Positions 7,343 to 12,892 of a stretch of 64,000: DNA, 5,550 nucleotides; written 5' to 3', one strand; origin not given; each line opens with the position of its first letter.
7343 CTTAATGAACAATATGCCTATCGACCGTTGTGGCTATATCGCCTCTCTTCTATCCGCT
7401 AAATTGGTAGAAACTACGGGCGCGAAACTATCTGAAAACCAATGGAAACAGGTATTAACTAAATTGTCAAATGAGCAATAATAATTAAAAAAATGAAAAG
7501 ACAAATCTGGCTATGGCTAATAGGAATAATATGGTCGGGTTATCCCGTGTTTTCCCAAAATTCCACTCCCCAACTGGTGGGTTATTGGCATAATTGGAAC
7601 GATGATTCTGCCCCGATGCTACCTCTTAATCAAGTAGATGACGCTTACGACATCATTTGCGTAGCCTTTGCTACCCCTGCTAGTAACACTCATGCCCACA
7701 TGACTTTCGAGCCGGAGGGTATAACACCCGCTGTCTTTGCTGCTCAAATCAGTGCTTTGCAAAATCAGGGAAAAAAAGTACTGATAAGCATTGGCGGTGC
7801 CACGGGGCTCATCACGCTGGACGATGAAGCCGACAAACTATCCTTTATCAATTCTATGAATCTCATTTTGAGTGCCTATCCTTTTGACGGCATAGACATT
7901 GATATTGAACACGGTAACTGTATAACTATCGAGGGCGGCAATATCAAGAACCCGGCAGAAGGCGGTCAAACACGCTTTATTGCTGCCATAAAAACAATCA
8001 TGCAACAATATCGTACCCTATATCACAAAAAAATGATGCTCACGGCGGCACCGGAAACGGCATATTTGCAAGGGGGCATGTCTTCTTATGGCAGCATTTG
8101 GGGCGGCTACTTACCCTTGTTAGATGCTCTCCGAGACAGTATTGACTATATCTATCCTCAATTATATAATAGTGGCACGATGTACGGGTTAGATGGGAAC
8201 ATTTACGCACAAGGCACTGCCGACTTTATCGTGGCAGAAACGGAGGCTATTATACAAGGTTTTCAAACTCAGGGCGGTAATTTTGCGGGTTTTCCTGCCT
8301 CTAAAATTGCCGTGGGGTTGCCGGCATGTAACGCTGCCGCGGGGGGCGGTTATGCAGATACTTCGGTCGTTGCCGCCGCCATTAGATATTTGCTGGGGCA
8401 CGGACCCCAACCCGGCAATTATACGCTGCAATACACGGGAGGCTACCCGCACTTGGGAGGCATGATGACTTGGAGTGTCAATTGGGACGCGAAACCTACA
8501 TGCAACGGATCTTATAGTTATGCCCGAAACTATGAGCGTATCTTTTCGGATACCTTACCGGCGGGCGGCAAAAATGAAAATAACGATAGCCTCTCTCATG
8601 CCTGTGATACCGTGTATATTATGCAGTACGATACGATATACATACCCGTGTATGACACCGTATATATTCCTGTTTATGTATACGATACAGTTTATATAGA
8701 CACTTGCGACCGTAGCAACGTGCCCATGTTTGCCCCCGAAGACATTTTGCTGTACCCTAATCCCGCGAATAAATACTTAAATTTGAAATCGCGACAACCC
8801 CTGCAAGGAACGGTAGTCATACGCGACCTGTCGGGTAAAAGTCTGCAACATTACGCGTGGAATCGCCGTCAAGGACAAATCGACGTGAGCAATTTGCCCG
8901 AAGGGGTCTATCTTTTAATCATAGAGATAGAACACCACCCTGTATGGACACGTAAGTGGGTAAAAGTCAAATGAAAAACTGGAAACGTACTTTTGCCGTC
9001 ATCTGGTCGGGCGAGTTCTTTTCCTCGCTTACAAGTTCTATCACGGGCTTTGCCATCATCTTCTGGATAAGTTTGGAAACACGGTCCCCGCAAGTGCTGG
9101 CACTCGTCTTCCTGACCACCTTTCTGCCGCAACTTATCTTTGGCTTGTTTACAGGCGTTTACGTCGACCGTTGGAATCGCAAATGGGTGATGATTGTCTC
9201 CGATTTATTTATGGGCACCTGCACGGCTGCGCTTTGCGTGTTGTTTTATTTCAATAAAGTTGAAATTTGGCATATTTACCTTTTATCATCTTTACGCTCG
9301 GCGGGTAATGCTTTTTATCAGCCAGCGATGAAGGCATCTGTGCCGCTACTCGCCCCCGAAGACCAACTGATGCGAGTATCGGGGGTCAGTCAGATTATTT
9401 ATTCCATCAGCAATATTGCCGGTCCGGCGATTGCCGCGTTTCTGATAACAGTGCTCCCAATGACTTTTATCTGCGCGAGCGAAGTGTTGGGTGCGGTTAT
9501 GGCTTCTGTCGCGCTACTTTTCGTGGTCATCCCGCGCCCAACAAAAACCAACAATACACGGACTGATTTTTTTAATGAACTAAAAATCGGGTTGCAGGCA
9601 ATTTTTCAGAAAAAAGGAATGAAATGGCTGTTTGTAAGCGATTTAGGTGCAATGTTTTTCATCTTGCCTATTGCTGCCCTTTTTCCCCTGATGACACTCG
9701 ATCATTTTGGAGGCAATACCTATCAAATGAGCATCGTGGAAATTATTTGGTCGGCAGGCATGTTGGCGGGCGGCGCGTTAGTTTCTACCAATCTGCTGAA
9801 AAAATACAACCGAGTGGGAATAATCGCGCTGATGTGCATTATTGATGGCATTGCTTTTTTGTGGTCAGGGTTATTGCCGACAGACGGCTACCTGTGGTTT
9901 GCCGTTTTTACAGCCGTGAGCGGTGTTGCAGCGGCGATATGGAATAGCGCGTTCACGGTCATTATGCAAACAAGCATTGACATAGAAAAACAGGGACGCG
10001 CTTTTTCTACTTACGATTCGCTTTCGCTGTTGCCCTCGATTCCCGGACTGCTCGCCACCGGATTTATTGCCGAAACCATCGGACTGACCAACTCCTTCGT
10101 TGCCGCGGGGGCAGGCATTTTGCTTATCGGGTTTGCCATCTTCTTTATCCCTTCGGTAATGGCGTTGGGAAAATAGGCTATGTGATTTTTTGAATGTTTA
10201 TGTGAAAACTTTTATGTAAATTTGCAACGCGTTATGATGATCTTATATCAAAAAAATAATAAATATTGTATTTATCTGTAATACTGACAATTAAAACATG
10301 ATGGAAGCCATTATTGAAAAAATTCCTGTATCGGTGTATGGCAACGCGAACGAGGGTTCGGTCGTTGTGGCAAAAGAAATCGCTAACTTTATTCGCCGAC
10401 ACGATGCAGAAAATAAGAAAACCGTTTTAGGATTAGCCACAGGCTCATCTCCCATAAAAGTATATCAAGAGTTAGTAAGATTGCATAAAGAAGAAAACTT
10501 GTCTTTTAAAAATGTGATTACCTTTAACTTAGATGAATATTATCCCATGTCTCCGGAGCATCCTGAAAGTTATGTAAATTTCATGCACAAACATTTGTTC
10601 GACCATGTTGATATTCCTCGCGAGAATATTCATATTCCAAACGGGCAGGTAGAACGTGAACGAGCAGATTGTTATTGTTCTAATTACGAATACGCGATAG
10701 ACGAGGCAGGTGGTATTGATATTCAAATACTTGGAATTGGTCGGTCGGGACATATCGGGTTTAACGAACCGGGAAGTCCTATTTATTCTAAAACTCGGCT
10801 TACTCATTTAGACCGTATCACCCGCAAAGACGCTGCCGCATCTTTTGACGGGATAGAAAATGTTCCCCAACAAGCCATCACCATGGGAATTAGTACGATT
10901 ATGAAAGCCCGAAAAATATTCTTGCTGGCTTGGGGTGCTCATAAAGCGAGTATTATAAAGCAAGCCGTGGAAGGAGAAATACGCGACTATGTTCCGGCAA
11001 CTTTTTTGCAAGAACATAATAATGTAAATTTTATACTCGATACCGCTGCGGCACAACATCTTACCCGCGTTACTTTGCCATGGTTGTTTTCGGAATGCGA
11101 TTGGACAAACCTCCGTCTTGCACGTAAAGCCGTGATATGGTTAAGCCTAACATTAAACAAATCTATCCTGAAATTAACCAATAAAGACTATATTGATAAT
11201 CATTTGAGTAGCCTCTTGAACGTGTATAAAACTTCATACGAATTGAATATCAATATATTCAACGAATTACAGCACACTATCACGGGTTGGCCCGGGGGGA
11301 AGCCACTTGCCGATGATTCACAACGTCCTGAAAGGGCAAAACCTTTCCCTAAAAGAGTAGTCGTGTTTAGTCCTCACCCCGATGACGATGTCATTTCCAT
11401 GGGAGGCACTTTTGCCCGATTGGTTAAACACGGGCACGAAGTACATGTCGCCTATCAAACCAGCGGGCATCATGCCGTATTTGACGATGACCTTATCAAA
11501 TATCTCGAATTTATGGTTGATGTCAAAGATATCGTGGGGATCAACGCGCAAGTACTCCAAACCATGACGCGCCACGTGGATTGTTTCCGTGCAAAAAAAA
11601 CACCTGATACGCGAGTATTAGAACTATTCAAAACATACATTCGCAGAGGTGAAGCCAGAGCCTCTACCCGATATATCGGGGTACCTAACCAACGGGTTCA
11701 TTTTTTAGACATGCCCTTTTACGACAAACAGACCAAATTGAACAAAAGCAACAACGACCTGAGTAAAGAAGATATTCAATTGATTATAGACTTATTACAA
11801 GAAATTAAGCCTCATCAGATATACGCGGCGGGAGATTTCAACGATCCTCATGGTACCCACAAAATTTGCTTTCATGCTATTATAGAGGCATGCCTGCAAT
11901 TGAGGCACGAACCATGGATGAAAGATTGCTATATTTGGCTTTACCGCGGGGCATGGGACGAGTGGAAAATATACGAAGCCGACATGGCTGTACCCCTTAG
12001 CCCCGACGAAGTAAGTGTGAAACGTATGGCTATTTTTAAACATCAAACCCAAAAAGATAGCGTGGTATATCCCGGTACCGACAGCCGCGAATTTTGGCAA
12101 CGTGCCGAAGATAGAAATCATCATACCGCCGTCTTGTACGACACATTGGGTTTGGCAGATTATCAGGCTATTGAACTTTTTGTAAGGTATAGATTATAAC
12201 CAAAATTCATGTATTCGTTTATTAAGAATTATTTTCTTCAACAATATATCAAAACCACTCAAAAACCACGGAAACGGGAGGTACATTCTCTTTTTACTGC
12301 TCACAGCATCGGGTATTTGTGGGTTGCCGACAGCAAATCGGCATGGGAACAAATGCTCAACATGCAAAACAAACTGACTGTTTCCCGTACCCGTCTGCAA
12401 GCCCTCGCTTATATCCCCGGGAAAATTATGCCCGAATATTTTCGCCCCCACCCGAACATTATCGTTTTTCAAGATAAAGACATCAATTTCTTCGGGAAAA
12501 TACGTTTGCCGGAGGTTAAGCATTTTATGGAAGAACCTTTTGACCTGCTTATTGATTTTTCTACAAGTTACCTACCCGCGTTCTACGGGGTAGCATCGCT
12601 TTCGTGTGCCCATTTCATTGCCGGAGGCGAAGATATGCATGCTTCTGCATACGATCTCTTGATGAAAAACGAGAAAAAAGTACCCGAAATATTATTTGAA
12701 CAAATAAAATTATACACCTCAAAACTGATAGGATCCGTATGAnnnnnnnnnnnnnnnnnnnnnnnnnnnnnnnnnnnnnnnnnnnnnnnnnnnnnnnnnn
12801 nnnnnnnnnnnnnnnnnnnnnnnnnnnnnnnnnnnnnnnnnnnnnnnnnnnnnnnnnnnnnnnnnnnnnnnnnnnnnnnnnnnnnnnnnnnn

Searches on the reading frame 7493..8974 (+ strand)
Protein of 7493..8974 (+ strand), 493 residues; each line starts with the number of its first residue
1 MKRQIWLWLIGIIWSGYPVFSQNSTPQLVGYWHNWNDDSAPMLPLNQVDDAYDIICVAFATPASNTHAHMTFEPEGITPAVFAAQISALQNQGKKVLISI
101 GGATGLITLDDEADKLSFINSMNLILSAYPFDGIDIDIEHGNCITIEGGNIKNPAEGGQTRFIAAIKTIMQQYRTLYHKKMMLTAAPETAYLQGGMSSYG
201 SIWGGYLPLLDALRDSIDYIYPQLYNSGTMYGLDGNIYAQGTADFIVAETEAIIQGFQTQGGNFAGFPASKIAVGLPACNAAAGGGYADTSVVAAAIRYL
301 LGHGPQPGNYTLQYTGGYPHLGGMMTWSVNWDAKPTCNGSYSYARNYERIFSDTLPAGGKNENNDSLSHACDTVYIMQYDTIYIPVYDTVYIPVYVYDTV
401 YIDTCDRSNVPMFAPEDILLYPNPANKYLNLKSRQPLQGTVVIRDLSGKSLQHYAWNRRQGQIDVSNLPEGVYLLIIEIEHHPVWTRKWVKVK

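Call 36: search_protein_families(library=pfam, proteins=[window:7493-8974:+], max_evalue=0.00001)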
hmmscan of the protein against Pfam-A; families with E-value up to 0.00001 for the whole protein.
window:7493-8974:+ (493 aa): 2 families
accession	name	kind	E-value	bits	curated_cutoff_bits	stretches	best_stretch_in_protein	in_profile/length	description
PF00704.34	Glyco_hydro_18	-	1.4e-18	68.1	29.6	1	27-282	1-232/317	Glycosyl hydrolases family 18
PF18962.6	Por_Secre_tail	-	3e-11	43.9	27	1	420-485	1-70/75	Secretion system C-terminal sorting domain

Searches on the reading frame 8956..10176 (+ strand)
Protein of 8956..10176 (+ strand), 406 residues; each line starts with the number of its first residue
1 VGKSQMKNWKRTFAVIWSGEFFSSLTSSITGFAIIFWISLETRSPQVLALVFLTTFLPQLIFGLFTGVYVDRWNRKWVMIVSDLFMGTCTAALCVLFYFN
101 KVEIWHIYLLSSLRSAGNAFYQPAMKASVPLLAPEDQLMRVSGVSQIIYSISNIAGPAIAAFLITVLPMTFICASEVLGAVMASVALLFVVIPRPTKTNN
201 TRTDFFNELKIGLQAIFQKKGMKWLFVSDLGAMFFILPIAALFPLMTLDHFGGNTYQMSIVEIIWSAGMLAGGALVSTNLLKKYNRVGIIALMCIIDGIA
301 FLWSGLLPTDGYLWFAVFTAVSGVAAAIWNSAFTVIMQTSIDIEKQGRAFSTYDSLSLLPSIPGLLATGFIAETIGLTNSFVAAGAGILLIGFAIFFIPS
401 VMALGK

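Call 36: search_protein_families(library=pfam, proteins=[window:8956-10176:+], max_evalue=0.00001)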
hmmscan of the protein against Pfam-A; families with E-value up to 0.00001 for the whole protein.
window:8956-10176:+ (406 aa): 2 families
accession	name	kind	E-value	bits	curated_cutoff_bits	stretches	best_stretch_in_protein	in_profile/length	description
PF07690.21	MFS_1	-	5.2e-32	111.6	33.4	1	17-362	2-344/347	Major Facilitator Superfamily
PF05977.19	MFS_3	-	9.5e-25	87.4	27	1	11-397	10-392/524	Transmembrane secretion effector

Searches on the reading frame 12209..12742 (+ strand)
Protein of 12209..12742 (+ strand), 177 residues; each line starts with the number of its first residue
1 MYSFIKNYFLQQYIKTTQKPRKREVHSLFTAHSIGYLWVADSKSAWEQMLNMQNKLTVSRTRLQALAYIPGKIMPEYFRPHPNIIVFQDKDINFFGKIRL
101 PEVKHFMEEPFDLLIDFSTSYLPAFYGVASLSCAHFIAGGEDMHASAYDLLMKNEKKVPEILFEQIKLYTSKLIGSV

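Call 36: search_protein_families(library=pfam, proteins=[window:12209-12742:+], max_evalue=0.00001)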
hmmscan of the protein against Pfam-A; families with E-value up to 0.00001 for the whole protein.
window:12209-12742:+ (177 aa): 1 family
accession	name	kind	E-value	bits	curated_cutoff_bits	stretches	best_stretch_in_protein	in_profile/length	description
PF21857.2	DUF6913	-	1.7e-22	80.5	27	1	6-173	1-166/166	Family of unknown function (DUF6913)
